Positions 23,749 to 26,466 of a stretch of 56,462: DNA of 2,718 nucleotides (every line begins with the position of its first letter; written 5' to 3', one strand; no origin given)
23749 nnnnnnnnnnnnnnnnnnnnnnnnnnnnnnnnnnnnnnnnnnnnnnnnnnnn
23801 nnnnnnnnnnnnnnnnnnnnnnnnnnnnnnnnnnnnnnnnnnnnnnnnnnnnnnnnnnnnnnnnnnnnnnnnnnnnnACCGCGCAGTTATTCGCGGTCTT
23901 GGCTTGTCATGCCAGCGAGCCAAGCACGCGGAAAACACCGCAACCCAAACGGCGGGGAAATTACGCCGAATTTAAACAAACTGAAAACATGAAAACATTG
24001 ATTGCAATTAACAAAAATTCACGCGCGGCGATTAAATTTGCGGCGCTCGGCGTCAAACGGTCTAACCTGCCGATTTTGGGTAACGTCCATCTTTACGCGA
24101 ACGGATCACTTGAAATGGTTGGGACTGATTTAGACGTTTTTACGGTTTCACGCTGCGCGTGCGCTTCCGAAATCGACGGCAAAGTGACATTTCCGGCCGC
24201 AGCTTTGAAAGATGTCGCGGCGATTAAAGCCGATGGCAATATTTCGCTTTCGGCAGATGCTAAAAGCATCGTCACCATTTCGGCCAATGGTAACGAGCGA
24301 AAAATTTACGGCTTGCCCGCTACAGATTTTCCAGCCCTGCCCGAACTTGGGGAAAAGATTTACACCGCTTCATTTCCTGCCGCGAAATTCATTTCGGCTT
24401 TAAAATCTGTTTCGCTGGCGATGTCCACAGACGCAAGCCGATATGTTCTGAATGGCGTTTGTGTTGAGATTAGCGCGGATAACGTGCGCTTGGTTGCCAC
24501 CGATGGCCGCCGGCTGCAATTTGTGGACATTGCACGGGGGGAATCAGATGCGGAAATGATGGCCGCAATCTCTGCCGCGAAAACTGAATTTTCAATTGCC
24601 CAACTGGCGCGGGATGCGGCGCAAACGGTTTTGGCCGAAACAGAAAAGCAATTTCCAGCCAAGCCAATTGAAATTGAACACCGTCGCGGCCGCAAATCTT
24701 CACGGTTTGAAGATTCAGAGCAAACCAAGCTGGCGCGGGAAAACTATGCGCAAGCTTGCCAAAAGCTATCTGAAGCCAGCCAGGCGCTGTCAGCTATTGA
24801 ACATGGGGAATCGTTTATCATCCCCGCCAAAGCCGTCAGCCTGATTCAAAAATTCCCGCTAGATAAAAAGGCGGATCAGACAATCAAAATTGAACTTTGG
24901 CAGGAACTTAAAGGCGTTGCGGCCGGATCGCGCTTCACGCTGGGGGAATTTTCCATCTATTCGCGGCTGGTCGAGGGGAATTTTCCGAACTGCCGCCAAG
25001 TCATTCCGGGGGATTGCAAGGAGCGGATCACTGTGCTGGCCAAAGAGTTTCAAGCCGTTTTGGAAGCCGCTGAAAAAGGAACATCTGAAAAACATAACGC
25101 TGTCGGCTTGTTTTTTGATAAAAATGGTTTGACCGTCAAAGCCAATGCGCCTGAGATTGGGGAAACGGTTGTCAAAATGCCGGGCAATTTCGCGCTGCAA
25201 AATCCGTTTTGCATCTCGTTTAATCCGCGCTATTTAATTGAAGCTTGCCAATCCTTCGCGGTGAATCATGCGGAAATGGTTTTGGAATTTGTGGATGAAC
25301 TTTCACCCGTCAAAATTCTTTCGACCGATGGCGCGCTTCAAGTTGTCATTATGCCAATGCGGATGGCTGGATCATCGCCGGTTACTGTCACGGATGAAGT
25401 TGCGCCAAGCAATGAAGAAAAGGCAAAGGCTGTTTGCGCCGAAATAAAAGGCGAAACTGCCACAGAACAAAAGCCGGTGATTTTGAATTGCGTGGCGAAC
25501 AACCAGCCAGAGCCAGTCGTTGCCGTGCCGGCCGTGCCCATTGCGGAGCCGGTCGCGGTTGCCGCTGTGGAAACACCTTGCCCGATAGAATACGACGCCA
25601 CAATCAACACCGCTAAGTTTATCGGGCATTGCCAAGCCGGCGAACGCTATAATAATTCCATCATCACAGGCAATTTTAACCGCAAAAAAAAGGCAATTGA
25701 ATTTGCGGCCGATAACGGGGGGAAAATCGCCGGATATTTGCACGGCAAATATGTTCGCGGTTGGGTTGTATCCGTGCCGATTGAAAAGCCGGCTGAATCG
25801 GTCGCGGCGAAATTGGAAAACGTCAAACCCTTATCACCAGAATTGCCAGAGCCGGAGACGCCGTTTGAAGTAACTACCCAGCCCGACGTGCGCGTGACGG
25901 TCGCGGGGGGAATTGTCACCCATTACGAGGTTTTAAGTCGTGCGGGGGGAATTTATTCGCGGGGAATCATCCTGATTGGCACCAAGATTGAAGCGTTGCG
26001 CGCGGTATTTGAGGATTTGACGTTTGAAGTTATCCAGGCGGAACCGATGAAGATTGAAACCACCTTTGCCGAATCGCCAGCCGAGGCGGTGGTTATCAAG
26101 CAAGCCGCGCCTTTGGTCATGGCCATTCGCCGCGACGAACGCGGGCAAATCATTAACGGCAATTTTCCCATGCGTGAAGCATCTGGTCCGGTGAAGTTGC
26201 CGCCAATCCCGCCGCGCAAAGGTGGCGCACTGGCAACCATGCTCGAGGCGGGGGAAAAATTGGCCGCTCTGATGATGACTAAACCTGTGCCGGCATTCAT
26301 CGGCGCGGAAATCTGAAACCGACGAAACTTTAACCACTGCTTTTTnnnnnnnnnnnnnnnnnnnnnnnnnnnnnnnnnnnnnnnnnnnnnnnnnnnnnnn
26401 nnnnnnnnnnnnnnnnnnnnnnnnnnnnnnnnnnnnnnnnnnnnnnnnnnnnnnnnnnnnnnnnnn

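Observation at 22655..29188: A 6.5-kb opposite-strand island of ICE/plasmid-type genes splits the head module from the neck/tail module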

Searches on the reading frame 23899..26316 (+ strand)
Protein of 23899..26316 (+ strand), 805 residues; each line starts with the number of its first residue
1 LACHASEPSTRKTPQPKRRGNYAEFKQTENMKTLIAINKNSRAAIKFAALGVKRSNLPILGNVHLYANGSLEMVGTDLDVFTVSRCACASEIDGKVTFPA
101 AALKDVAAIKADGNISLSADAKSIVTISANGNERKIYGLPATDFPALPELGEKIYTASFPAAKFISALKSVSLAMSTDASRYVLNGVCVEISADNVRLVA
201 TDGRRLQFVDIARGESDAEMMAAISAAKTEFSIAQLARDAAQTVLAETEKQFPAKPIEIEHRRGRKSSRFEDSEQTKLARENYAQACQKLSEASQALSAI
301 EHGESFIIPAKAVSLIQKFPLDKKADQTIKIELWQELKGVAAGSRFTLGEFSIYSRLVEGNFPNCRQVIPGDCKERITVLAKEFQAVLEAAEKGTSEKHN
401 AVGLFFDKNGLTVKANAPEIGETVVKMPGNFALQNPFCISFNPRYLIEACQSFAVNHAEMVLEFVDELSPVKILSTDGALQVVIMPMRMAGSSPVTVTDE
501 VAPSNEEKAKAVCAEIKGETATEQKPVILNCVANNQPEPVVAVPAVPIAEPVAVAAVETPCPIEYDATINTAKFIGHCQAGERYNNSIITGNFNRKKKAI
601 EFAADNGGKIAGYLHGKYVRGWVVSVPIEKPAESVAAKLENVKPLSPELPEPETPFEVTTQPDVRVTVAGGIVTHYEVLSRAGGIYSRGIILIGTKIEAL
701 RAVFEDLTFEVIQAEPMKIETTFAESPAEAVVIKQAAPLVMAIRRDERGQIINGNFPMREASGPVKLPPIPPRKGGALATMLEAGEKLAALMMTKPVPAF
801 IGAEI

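Call 5: search_protein_families(library=pfam, proteins=[window:23899-26316:+], max_evalue=0.01)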
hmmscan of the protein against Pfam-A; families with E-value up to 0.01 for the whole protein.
window:23899-26316:+ (805 aa): 3 families
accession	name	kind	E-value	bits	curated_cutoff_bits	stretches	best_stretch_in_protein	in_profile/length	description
PF02767.21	DNA_pol3_beta_2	-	1.8e-17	64.1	27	2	161-244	4-87/116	DNA polymerase III beta subunit, central domain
PF02768.20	DNA_pol3_beta_3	-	2e-14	53.9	27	1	366-488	1-121/121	DNA polymerase III beta subunit, C-terminal domain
PF00712.24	DNA_pol3_beta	-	1.4e-12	48.3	24.4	1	53-148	23-120/120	DNA polymerase III beta subunit, N-terminal domain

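Call 6: search_protein_families(library=phrogs, proteins=[window:23899-26316:+], max_evalue=0.01)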
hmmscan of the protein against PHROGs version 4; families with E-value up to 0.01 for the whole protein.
window:23899-26316:+ (805 aa): 4 families
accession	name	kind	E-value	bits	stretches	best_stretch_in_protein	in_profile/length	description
phrog_947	-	DNA, RNA and nucleotide metabolism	5.8e-51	174.6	2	43-216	14-187/368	DNA polymerase processivity factor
phrog_3007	-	DNA, RNA and nucleotide metabolism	1.2e-11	45.7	2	167-232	9-67/190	RusA-like Holliday junction resolvase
phrog_6615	-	DNA, RNA and nucleotide metabolism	4.1e-10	40.7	1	358-489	69-213/214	DNA polymerase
phrog_12598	-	DNA, RNA and nucleotide metabolism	0.0011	19.4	0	162-224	11-75/275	RusA-like Holliday junction resolvase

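Call 8: search_dna_similar(query=window:23899-26316:+, collection=phages, mode=protein, max_rows=20)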
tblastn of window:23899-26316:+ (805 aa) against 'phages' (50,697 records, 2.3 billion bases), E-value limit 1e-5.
Records with a match: 28; places in all: 28; records where one place covers at least 80% of the query: 0.
Best place of each record, by identity: <60% 28.
By first word of the organism name: Rhizobium 6; Bacteriophage 5; Salmonella 2; Campylobacter 2; Aurantimonas 2; Staphylococcus 2; Paracoccus 2; Microcystis 2; Listeria 2; Enterococcus 2; and 1 more.
By host as written in the record: - 8; Homo sapiens 2; Campylobacter jejuni 2; Rhizobium radiobacter P007 2; Aurantimonas sp. C5-1 2; Staphylococcus aureus 2; Microcystis aeruginosa 2; Listeria monocytogenes 2; and 6 more.
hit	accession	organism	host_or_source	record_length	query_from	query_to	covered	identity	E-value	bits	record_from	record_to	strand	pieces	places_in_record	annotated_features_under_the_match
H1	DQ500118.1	Rhizobium phage 16-3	-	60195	30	490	47%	30.7%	2e-11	138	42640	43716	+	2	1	16-3p081: p081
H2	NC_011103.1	Rhizobium phage 16-3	-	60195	30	490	47%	30.7%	2e-11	138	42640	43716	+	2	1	16-3p081: DNA polymerase processivity factor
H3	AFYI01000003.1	Salmonella enterica subsp. enterica serovar Infantis str. ...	Homo sapiens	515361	54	489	44%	29.4%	1e-8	122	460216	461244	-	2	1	DNA polymerase III, beta subunit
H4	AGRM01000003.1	Salmonella enterica subsp. houtenae str. ATCC BAA-1581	Homo sapiens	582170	54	489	44%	29.4%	1e-8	120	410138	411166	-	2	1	DNA polymerase III, beta subunit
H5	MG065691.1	Campylobacter phage A11a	Campylobacter jejuni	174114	54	494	44%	29.1%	6e-10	128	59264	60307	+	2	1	record has no annotation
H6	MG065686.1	Campylobacter phage A18a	Campylobacter jejuni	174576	54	494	44%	29.1%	6e-10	128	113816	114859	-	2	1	record has no annotation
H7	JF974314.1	Rhizobium phage RR1-A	Rhizobium radiobacter P007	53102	53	505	44%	28.8%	4e-7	120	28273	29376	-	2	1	DNA polymerase III subunit beta | hypothetical protein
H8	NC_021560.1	Rhizobium phage RR1-A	Rhizobium radiobacter P007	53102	53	505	44%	28.8%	4e-7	120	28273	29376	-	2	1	DNA polymerase processivity factor | hypothetical protein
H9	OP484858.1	Sinorhizobium phage NV1.1.1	Sinorhizobium meliloti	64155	4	280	34%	29.6%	5e-8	63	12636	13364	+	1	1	hypothetical protein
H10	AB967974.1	Aurantimonas phage AmM-1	Aurantimonas sp. C5-1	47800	53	369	39%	25.5%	5e-11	73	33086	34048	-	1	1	DNA polymerase III beta subunit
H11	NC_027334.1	Aurantimonas phage AmM-1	Aurantimonas sp. C5-1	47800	53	369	39%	25.5%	5e-11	73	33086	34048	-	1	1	DNA polymerase processivity factor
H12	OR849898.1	Staphylococcus phage SA 1298 Kay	Staphylococcus aureus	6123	208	488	35%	22.5%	4e-8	63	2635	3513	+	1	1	record has no annotation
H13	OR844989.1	Staphylococcus phage SA 1306 Kay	Staphylococcus aureus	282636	208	488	35%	22.5%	4e-8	63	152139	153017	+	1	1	record has no annotation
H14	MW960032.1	Rhizobium phage RHph_X2_25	Sinorhizobium americanum X2_25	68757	18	206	23%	33.2%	8e-8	62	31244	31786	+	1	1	DNA polymerase III beta subunit protein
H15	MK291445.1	Paracoccus phage vB_PyeM_Pyei1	Paracoccus yeei CCUG 32053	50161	8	206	25%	29.9%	3e-7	61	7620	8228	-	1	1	DNA polymerase III beta subunit | hypothetical protein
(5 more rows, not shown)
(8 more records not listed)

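Call 12: find_related_loci(query=window:23899-26316:+, collection=viral_contigs, flank=10000)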
Query window:23899-26316:+ (805 aa) in viral_contigs; peptide patterns used: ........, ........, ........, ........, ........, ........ (x = any residue, [..] = any of these).
No stretch of DNA in the collection matches any of the patterns.

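Call 29: search_protein_families(library=ncbifam, proteins=[window:23899-26316:+], max_evalue=0.01)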
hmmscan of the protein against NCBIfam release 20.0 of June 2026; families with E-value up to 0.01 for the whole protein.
window:23899-26316:+ (805 aa): 3 families
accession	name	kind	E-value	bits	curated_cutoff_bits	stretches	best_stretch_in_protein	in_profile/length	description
TIGR00663.1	dnan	equivalog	8.6e-51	173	137.65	2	52-244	22-214/367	DNA polymerase III subunit beta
NF004184.0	PRK05643.3-2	equivalog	4.8e-18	65.2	443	1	306-487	198-373/375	DNA polymerase III subunit beta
NF011508.0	PRK14946.1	equivalog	8.3e-08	31.8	513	0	346-453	222-332/366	DNA polymerase III subunit beta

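Call 95: search_protein_families(library=padloc, proteins=[window:23989-26316:+], max_evalue=0.01)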
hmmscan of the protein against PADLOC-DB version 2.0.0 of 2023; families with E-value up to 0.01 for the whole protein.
window:23989-26316:+ (775 aa): 0 families

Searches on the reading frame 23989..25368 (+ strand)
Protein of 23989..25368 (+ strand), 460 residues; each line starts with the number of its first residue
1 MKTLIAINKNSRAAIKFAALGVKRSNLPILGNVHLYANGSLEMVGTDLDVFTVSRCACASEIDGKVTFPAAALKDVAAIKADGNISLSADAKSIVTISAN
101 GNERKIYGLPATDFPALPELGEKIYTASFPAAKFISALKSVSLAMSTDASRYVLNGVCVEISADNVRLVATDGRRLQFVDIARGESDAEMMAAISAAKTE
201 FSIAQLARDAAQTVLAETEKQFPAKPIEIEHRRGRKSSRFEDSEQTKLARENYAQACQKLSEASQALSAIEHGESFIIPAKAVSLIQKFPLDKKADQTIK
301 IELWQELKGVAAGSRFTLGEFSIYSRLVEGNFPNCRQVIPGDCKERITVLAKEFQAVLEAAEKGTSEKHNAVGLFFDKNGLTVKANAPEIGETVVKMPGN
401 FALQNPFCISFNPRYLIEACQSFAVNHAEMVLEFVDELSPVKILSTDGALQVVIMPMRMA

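Call 82: search_solved_structures(query=window:23989-25368:+, max_evalue=0.001, show_alignments=1)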
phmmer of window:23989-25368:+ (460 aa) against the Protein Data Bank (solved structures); distinct sequences matched with E-value up to 0.001: 54.
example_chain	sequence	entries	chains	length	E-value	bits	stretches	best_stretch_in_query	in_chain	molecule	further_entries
6deg_A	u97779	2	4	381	2.9e-31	112.6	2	23-182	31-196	Beta sliding clamp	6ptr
5wce_A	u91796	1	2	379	5.5e-29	105.1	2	22-217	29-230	DNA polymerase III subunit beta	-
7rzm_A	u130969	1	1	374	6.2e-29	104.9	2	23-180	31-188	DNA polymerase III subunit beta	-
6izo_A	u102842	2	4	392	6.4e-29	104.8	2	22-217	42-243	Beta sliding clamp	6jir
6fvm_A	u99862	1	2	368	3.5e-27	99.1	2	24-186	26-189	Beta sliding clamp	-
1jqj_A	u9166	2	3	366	6.7e-27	98.2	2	24-186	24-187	DNA polymerase III, beta chain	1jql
3f1v_A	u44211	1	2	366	1.6e-26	97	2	24-186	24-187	DNA polymerase III subunit beta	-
1mmi_A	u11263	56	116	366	4e-26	95.6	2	24-186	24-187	DNA polymerase III, beta chain | DNA POLYMERASE III | DNA POLYMERASE III BETA SUBUNIT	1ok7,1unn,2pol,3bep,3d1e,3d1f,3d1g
3q4l_A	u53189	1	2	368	4.1e-26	95.6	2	24-186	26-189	DNA polymerase III subunit beta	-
6fvl_A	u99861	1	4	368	4.1e-26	95.6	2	24-186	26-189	Beta sliding clamp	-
8cix_A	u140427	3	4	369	4.1e-26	95.6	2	24-186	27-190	Beta sliding clamp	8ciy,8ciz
7azf_A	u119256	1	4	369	4.1e-26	95.6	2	24-186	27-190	Beta sliding clamp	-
8val_F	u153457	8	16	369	4.1e-26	95.6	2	24-186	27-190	Beta sliding clamp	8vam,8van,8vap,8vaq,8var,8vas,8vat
8pay_A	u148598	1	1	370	4.2e-26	95.6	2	24-186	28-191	Beta sliding clamp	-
4k74_A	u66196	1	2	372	4.3e-26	95.5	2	24-186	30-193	DNA polymerase III subunit beta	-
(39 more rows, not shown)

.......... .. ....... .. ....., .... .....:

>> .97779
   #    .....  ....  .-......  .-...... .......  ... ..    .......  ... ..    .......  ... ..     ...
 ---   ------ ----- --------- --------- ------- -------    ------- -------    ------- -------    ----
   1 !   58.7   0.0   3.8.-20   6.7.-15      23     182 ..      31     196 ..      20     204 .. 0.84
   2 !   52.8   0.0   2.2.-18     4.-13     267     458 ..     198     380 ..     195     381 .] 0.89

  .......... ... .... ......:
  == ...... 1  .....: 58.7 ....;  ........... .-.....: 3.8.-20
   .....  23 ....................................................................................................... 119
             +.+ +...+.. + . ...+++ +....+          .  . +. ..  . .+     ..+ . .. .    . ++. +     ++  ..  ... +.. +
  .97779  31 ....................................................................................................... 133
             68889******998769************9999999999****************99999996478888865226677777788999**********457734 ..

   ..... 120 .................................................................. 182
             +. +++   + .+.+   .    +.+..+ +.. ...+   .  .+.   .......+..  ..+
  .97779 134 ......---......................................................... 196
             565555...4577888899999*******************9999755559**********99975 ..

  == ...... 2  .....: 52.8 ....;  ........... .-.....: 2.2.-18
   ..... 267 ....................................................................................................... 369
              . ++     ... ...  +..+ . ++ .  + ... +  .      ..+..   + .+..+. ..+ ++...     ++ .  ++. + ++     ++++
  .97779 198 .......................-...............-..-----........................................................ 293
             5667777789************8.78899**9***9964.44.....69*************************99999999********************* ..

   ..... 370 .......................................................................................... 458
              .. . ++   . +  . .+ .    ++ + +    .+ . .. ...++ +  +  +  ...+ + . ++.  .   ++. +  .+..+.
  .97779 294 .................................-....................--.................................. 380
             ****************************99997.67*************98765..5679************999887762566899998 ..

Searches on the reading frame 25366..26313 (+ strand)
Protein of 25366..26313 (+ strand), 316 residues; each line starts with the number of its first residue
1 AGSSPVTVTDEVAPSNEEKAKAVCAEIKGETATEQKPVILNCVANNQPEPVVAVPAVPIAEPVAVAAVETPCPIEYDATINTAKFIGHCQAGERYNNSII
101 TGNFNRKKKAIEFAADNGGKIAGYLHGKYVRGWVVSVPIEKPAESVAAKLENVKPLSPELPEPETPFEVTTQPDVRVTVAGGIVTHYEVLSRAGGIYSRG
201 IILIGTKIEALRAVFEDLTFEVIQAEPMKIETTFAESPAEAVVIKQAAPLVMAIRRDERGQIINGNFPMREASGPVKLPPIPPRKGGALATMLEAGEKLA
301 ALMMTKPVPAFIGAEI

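Call 73: search_protein_families(library=pfam, proteins=[window:25366-26313:+], max_evalue=0.05)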
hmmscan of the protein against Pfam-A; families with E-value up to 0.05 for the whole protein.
window:25366-26313:+ (316 aa): 0 families

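Call 74: search_protein_representatives(protein=window:25366-26313:+)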
Query: 316 residues. Proteins with E-value up to 0.001 (for the whole library): 16; up to 1e-10: 7; up to 1e-30: 4. The best 16 are listed.
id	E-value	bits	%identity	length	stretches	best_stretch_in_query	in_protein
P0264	9.0e-200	678.5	100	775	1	1-316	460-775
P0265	7.3e-61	222.4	57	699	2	147-314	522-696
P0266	1.6e-49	185.1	52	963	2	147-316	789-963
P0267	3.6e-42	161.0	65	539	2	171-316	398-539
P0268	3.1e-17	79.2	63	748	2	241-304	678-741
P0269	1.8e-14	70.1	57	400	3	237-304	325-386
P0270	1.0e-10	57.7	60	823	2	241-304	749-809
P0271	1.1e-08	51.1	46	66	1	84-140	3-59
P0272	1.3e-06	44.3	52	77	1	239-310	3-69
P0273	2.1e-06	43.6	53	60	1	83-135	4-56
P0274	3.5e-06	42.9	43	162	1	80-153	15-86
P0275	8.9e-06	41.5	46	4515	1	81-137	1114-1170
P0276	1.2e-05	41.1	47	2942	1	81-142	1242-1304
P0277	1.2e-05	41.1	45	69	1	77-136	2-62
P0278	6.6e-05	38.7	39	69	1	84-140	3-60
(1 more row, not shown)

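Call 75: search_protein_families(library=pfam, proteins=[P0266, P0268, P0270, P0275, P0276], max_evalue=0.001)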
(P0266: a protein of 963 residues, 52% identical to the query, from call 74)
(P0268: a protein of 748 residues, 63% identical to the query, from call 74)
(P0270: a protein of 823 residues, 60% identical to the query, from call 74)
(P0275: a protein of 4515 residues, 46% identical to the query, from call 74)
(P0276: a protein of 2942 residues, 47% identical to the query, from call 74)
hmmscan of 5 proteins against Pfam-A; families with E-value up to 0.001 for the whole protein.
P0266 (963 aa): 3 families
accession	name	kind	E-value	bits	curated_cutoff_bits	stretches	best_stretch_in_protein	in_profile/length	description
PF00712.24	DNA_pol3_beta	-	8.7e-23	81.2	24.4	1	1-118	1-120/120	DNA polymerase III beta subunit, N-terminal domain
PF02768.20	DNA_pol3_beta_3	-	1.8e-17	63.7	27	1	332-438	1-107/121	DNA polymerase III beta subunit, C-terminal domain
PF02767.21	DNA_pol3_beta_2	-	1.1e-15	58.4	27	1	128-188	2-62/116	DNA polymerase III beta subunit, central domain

P0268 (748 aa): 0 families

P0270 (823 aa): 0 families

P0275 (4515 aa): 5 families
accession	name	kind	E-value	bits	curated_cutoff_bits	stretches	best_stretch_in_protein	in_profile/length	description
PF18857.6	LPD38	-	2e-38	132.8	27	1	4219-4399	1-188/189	Large polyvalent protein associated domain 38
PF00271.37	Helicase_C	-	1.1e-10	42.1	23.5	1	3029-3112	31-110/110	Helicase conserved C-terminal domain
PF04851.21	ResIII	-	2.8e-05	24.5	22.5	1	2521-2729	2-139/164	Type III restriction enzyme, res subunit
PF00176.29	SNF2-rel_dom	-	5.6e-05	22.8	24.9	0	2770-2822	158-200/290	SNF2-related domain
PF06419.17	COG6_N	-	0.00034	21.2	27.4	1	3318-3387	34-103/114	Conserved oligomeric complex COG6, N-terminal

P0276 (2942 aa): 2 families
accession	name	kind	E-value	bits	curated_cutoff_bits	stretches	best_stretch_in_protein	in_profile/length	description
PF18799.6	LPD5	-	4.1e-35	121.6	27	1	1658-1797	7-144/144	Large polyvalent protein-associated domain 5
PF18796.6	LPD1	-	9.9e-17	61.2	27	1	1946-2036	1-75/78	Large polyvalent protein-associated domain 1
